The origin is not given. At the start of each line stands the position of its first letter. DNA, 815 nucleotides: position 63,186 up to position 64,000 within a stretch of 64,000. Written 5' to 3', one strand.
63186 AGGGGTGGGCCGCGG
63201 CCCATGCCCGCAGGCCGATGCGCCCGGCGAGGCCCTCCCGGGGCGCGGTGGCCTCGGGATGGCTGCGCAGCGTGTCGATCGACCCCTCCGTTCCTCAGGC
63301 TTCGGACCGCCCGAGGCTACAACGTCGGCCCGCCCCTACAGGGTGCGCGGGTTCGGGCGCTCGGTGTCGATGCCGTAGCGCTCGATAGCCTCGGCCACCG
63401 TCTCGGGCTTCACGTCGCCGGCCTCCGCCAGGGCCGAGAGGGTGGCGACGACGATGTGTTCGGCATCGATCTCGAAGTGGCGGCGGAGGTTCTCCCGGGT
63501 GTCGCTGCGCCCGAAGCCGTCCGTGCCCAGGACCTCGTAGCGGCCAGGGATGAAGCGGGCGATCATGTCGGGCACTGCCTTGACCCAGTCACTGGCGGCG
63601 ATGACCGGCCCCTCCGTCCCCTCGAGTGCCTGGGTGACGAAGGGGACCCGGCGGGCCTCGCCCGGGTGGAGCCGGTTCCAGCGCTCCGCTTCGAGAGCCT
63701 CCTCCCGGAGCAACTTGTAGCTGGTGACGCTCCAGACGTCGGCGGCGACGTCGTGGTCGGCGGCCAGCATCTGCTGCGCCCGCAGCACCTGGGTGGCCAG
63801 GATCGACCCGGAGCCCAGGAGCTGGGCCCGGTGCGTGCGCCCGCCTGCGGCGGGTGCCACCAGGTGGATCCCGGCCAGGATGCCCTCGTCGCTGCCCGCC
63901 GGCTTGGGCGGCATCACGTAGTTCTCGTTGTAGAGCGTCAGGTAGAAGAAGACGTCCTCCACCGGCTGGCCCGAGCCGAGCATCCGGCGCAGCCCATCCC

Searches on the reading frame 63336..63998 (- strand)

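Call 78: search_protein_families(library=pfam, proteins=[window:63336-63998:-], max_evalue=0.0001)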
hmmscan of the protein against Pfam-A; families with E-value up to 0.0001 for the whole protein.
window:63336-63998:- (220 aa): 1 family
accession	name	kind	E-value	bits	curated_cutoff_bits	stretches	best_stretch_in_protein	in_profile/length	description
PF22613.1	Transketolase_C_1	-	1.4e-19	70.8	27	1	43-178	1-113/113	Transketolase-like TK C-terminal domain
